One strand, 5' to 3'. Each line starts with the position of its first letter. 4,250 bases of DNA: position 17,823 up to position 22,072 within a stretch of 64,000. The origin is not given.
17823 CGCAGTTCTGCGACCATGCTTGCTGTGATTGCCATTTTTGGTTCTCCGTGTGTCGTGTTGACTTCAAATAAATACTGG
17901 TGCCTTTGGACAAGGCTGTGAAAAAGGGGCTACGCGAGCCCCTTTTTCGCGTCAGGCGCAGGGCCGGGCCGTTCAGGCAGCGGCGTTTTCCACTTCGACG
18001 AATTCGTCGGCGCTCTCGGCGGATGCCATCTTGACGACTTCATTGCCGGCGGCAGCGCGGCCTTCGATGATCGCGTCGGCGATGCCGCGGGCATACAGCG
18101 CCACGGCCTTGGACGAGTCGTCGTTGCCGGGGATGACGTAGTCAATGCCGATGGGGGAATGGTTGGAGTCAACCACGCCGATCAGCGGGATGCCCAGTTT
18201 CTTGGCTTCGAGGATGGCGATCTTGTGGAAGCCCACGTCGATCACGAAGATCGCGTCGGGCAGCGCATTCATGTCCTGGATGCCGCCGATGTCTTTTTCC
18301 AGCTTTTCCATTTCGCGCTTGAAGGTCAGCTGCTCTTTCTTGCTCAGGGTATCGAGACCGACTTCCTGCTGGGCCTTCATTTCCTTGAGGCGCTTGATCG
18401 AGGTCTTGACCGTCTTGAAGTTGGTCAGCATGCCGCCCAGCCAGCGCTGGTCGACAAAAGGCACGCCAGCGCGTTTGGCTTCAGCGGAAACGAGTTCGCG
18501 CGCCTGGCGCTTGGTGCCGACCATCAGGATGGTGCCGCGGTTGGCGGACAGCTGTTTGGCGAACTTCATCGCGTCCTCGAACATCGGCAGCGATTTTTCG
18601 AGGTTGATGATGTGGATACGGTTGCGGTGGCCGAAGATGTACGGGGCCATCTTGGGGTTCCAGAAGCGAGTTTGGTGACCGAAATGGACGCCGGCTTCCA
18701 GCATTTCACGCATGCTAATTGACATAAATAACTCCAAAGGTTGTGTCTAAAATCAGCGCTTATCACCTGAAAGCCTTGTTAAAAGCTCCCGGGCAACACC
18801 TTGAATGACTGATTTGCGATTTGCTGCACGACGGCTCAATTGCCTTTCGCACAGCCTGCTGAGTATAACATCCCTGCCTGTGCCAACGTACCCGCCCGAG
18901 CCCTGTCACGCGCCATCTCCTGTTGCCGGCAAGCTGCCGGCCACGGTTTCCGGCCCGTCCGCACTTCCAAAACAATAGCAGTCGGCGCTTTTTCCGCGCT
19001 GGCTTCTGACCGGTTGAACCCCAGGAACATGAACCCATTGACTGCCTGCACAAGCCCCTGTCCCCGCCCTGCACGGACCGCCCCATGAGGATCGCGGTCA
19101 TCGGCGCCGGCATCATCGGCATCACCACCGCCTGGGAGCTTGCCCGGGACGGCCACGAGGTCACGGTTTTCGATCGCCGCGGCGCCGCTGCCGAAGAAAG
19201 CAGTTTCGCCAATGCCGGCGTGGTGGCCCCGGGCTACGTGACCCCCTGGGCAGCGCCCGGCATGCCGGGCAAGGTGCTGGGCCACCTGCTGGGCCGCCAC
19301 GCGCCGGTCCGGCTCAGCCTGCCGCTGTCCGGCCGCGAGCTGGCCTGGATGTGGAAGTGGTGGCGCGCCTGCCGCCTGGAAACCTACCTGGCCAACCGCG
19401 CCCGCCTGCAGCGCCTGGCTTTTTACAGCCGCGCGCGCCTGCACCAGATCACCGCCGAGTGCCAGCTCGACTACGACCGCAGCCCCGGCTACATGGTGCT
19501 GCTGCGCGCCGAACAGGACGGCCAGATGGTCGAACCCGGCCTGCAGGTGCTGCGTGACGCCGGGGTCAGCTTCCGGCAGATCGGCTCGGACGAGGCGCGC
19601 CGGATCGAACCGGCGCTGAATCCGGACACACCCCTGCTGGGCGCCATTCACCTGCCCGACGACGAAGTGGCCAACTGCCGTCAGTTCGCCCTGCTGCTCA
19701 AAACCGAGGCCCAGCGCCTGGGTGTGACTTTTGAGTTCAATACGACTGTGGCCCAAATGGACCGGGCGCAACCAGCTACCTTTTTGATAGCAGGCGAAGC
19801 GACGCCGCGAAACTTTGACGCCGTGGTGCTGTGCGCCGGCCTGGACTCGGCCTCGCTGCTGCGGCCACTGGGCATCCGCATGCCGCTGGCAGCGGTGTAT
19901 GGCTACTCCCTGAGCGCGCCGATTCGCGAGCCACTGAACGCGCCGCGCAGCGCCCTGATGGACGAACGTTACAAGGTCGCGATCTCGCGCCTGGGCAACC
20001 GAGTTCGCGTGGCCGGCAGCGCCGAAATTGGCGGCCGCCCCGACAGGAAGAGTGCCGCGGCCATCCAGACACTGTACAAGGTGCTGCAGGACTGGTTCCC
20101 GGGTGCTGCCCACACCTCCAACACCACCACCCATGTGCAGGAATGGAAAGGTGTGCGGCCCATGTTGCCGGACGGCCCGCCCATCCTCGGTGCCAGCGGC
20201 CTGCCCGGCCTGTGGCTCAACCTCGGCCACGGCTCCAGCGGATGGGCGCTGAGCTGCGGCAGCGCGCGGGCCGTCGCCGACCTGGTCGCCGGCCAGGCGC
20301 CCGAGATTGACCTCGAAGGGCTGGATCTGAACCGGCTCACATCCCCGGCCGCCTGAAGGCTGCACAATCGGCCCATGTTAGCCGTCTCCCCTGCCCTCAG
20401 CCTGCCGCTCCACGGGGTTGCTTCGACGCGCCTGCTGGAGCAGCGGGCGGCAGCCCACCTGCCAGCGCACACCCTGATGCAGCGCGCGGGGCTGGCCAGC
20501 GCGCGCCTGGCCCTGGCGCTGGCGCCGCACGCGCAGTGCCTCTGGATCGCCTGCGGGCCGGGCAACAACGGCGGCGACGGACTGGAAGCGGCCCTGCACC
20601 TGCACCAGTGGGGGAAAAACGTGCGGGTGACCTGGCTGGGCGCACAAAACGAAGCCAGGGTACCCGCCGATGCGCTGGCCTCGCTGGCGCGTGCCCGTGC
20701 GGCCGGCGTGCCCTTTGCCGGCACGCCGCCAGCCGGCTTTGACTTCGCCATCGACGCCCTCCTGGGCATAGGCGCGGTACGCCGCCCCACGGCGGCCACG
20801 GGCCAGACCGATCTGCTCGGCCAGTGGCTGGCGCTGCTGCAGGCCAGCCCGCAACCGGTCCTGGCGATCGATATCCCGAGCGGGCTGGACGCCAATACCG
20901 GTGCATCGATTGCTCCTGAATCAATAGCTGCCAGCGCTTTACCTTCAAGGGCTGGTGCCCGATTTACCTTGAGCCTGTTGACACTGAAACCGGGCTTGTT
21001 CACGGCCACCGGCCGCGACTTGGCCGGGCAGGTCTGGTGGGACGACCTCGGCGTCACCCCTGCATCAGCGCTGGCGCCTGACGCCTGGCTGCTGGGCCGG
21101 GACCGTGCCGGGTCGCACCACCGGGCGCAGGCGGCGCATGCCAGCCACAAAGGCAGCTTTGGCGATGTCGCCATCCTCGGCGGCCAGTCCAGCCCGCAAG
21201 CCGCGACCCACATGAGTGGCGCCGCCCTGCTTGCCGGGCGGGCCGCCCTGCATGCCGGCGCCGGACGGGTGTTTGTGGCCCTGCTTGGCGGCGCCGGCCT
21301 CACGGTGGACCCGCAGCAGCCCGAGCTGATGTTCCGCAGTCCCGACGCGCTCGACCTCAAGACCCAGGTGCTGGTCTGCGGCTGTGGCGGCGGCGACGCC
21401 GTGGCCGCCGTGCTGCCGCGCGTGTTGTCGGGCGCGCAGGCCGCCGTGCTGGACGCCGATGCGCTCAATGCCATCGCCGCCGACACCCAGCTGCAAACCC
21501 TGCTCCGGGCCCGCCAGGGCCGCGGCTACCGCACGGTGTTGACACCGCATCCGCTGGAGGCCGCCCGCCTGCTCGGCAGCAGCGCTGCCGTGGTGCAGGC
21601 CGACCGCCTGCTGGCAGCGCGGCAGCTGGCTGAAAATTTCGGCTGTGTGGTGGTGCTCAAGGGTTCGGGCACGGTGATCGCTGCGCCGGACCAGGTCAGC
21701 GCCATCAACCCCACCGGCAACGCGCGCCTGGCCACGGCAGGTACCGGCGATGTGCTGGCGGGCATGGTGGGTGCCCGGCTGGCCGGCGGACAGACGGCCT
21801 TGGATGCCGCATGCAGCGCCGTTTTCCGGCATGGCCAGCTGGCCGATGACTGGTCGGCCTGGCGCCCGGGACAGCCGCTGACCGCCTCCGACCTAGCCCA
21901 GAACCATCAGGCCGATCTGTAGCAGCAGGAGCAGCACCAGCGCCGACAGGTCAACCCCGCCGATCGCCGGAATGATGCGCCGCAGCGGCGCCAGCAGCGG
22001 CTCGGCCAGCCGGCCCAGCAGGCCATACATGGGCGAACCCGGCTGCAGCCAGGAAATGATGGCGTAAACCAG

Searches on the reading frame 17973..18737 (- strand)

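Call 80: search_protein_families(library=pfam, proteins=[window:17973-18737:-], max_evalue=0.00001)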
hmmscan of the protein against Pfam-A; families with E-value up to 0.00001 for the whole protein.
window:17973-18737:- (254 aa): 1 family
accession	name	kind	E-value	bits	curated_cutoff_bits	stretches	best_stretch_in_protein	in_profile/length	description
PF00318.25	Ribosomal_S2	-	3.9e-90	301.3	26.1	1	12-226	1-216/216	Ribosomal protein S2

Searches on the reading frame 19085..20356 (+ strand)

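Call 13: search_protein_families(library=pfam, proteins=[window:19085-20356:+])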
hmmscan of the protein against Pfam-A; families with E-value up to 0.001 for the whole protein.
window:19085-20356:+ (423 aa): 10 families
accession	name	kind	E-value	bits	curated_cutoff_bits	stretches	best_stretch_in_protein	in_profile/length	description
PF01266.30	DAO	-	5.5e-67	227.2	27.9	1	2-400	1-353/353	FAD dependent oxidoreductase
PF07992.20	Pyr_redox_2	-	4.1e-08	33.4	26.1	1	2-34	144-176/291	Pyridine nucleotide-disulphide oxidoreductase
PF13450.12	NAD_binding_8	-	1.6e-07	32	21.9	1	5-33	1-29/68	NAD(P)-binding Rossmann-like domain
PF00070.33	Pyr_redox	-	2.7e-06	28.3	22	1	2-33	1-32/82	Pyridine nucleotide-disulphide oxidoreductase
PF02558.23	ApbA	-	1.7e-05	24.9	22.2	1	3-37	1-34/150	Ketopantoate reductase PanE/ApbA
PF03486.20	HI0933_like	-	2.4e-05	24.4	50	0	2-36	2-36/244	HI0933-like protein Rossmann domain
PF01593.30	Amino_oxidase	-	6.1e-05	22.9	19.8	0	209-263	211-267/443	Flavin containing amine oxidoreductase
PF03721.20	UDPG_MGDP_dh_N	-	7.8e-05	22.8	27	1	1-31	1-31/187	UDP-glucose/GDP-mannose dehydrogenase family, NAD binding domain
PF02737.24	3HCDH_N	-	0.00035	21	22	1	3-38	2-37/180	3-hydroxyacyl-CoA dehydrogenase, NAD binding domain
PF03446.21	NAD_binding_2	-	0.00038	20.9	21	1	2-39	1-38/161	NAD binding domain of 6-phosphogluconate dehydrogenase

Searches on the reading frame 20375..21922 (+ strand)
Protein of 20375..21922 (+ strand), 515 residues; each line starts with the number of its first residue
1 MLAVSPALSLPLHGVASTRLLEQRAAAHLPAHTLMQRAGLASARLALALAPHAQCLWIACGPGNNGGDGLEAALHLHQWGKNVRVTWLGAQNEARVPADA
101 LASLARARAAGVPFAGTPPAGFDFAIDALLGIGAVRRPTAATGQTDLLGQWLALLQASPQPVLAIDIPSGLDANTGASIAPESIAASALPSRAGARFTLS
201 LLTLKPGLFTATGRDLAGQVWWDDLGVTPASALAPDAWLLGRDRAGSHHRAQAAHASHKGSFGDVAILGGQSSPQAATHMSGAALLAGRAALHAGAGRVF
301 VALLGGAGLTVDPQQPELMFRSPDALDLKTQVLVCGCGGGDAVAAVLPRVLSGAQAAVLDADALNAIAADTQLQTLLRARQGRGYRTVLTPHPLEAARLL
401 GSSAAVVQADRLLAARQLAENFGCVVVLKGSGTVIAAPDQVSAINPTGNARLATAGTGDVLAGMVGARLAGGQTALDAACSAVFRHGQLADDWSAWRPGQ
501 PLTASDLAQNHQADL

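Call 13: search_protein_families(library=pfam, proteins=[window:20375-21922:+])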
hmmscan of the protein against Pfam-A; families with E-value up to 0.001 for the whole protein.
window:20375-21922:+ (515 aa): 3 families
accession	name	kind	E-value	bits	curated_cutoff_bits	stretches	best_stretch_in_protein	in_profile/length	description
PF01256.23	Carb_kinase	-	1.6e-44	152.6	27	1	279-495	9-225/242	NAD(P)H-hydrate dehydratase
PF03853.21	YjeF_N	-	1.6e-29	103.5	24.9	1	32-207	2-169/169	YjeF-related protein N-terminus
PF08543.17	Phos_pyr_kin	-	6.7e-05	22.8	27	1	387-482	121-224/246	Phosphomethylpyrimidine kinase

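Call 30: search_solved_structures(query=window:20375-21922:+, show_alignments=2, max_evalue=0.00001)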
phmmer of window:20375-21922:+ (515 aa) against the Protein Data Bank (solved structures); distinct sequences matched with E-value up to 0.00001: 7.
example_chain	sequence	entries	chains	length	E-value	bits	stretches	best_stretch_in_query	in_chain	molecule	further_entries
2ax3_A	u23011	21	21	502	7.8e-35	123.8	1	32-507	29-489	hypothetical protein TM0922 | Bifunctional NAD(P)H-hydrate repair enzyme Nnr | Putative uncharacterized protein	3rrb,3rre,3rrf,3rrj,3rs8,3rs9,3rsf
3rph_A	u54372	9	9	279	5.4e-25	91.4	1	256-508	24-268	ADP/ATP-dependent NAD(P)H-hydrate dehydratase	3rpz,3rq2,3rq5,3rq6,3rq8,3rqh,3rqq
1kyh_A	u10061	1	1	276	6.1e-25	91.2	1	256-508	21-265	Hypothetical 29.9 kDa protein in SIGY-CYDD intergenic region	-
3k5w_A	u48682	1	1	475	2.1e-20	76.2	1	21-489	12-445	Carbohydrate kinase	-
2r3b_A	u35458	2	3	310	3.4e-10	42.5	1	254-494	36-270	YjeF-related protein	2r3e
3bgk_A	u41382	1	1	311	6.9e-10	41.5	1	257-494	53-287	Putative uncharacterized protein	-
2dg2_A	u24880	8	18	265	1.2e-09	40.7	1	33-198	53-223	Apolipoprotein A-I binding protein | ApoA-I binding protein | Apolipoprotein A-I-binding protein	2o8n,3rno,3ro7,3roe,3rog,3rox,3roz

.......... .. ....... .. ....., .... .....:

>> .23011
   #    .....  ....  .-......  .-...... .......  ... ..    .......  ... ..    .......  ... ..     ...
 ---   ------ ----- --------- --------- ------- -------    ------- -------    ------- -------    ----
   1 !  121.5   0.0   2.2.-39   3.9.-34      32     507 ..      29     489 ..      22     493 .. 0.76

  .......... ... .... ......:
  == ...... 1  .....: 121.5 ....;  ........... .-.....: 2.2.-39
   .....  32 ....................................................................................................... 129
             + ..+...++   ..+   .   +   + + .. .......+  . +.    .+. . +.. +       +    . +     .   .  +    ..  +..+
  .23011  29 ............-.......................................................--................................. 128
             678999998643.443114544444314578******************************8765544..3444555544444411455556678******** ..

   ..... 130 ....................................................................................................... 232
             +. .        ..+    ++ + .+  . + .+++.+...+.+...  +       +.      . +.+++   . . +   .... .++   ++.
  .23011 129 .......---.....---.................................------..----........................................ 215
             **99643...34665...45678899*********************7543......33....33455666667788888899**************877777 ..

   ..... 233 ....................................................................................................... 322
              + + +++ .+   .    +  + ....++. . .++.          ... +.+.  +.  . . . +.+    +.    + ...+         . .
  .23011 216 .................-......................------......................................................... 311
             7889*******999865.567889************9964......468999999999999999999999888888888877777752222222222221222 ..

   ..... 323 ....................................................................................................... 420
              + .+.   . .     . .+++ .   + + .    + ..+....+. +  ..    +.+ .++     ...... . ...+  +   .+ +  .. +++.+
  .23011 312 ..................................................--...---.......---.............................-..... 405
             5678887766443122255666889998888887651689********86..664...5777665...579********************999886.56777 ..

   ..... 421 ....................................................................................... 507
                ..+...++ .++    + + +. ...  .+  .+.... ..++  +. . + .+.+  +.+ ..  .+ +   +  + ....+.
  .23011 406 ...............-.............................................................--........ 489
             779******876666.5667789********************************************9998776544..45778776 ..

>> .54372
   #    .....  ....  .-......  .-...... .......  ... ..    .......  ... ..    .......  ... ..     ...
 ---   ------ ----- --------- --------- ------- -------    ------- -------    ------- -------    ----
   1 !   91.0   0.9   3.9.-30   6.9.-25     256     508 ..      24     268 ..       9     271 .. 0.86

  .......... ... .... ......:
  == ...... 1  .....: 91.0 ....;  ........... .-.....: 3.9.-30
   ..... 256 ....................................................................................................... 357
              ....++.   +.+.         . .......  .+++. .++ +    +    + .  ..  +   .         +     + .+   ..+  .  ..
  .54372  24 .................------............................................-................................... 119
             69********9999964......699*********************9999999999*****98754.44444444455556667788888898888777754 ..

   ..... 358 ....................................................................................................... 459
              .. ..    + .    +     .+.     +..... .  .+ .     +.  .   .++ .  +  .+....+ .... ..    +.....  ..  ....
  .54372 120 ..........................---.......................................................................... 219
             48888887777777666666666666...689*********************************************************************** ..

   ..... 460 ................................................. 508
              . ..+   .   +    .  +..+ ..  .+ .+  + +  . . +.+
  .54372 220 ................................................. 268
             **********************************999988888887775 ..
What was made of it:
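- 20908..20970 (+): Element copy inside nnr/yjeF (20375-21922, +), residues ~180-200, at the end of the YjeF_N domain. Only ~10 extra residues vs T. maritima Nnr, not a 22-residue insert (call 30).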
